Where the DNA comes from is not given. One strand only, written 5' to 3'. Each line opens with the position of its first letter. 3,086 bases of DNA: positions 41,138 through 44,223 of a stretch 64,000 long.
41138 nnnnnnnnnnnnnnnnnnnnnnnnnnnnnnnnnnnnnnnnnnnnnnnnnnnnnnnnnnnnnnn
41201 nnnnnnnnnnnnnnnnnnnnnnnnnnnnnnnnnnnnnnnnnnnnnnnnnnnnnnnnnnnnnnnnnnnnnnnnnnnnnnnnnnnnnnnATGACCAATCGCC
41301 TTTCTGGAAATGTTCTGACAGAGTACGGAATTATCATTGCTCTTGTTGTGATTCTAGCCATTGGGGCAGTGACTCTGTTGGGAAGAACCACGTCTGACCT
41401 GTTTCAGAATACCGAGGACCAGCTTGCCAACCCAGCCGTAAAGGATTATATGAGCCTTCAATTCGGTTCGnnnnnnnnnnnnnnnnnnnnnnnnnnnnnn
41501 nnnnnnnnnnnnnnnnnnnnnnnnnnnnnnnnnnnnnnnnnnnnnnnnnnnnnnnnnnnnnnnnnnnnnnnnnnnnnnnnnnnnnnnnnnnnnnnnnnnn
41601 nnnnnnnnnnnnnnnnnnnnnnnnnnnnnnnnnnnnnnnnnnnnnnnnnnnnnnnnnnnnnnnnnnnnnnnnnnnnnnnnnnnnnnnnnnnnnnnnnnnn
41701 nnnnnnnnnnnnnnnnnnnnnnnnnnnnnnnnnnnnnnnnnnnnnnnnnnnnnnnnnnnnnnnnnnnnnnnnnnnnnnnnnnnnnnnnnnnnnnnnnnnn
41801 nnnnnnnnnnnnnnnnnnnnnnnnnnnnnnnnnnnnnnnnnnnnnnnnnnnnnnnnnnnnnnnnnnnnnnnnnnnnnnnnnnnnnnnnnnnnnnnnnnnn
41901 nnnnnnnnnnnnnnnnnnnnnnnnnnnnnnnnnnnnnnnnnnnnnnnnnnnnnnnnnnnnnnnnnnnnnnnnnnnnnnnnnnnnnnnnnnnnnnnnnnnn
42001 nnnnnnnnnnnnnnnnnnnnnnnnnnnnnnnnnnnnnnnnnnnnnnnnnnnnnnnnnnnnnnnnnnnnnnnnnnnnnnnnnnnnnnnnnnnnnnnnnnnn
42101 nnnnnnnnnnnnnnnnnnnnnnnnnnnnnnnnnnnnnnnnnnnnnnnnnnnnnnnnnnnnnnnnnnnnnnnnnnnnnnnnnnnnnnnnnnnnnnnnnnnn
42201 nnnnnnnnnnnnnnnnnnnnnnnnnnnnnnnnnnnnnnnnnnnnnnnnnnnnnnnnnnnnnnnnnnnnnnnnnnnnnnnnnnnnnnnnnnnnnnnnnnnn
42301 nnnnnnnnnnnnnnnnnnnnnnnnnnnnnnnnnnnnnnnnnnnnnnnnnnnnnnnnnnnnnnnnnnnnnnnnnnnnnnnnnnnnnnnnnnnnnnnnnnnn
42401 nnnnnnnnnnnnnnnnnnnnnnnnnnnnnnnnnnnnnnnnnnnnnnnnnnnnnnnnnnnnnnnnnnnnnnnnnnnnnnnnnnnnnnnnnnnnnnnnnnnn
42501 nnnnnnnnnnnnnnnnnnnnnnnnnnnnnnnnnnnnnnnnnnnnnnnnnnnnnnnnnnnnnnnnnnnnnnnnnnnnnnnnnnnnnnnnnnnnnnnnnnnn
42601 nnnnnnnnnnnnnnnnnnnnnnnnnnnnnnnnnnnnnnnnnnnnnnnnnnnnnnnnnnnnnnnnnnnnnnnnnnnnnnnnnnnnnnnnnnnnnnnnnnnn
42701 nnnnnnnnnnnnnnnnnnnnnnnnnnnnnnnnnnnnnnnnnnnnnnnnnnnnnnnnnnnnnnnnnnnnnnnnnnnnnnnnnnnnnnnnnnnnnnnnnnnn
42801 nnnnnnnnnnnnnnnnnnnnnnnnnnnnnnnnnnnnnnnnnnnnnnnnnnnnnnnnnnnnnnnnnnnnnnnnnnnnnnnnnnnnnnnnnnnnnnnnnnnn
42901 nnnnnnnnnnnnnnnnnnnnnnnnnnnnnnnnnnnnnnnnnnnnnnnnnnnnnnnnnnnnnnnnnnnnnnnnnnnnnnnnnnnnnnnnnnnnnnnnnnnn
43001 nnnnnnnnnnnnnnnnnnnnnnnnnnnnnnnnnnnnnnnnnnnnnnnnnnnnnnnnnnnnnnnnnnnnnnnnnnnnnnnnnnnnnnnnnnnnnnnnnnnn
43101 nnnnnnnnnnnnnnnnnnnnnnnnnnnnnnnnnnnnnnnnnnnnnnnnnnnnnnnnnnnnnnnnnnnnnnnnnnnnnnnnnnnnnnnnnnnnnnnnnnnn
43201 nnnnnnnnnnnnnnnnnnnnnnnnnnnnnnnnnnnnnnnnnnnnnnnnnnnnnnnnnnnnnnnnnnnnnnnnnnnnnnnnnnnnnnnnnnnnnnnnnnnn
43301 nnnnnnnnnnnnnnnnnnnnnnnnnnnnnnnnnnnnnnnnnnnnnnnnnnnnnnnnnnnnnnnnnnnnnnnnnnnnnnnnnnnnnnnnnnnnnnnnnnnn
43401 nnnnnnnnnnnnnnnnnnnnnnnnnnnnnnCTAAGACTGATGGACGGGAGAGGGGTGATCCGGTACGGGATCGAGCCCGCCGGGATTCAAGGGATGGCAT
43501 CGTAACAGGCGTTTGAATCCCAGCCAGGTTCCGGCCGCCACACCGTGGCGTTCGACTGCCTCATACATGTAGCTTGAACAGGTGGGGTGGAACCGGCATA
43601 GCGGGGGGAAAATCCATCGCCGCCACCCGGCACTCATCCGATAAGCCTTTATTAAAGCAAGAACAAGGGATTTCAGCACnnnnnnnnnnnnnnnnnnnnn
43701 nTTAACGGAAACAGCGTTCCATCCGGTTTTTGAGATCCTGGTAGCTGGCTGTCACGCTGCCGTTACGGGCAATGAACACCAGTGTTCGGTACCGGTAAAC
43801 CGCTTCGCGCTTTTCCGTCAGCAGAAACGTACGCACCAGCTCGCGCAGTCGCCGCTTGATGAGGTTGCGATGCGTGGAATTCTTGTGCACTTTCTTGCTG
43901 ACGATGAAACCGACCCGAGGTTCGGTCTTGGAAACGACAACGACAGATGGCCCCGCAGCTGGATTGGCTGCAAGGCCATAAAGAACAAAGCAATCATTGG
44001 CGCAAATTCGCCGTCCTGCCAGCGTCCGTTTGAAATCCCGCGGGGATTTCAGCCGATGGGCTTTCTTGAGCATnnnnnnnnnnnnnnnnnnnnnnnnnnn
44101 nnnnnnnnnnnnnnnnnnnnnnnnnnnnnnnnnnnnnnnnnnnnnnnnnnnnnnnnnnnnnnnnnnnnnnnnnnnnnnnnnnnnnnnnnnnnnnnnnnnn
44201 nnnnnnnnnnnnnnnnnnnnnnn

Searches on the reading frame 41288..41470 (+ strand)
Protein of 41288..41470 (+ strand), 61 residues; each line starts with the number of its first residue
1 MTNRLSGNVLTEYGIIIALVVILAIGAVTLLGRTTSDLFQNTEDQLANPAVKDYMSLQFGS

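Call 50: search_protein_families(library=pfam, proteins=[window:41288-41470:+], max_evalue=10)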
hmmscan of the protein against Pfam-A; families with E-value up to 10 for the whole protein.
seq(61 aa): 1 family
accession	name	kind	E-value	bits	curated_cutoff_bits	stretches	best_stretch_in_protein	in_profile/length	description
PF04964.19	Flp_Fap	-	0.0052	17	32.2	1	12-43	12-43/46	Flp/Fap pilin component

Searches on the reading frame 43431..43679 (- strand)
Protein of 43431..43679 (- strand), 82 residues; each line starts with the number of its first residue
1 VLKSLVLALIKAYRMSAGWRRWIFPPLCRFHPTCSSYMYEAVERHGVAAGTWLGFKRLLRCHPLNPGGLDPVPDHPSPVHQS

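Call 104: search_protein_families(library=pfam, proteins=[window:43431-43679:-], max_evalue=0.01)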
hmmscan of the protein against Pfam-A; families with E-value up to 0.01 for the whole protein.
window:43431-43679:- (82 aa): 1 family
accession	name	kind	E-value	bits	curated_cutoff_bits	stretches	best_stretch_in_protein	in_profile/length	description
PF01809.23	YidD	-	8.6e-26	90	27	1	4-72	2-67/67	Putative membrane protein insertion efficiency factor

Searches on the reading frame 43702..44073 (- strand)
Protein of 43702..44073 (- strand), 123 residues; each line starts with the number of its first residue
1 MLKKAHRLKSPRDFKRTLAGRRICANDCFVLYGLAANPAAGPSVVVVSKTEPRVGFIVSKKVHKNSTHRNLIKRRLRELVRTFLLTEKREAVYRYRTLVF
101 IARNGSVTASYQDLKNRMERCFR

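Call 36: search_protein_families(library=pfam, proteins=[window:43702-44073:-], max_evalue=0.01)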
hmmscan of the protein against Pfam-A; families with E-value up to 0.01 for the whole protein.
window:43702-44073:- (123 aa): 1 family
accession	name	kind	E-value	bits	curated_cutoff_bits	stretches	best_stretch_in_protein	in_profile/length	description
PF00825.24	Ribonuclease_P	-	2.1e-20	73.2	22.3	1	2-122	1-105/109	Ribonuclease P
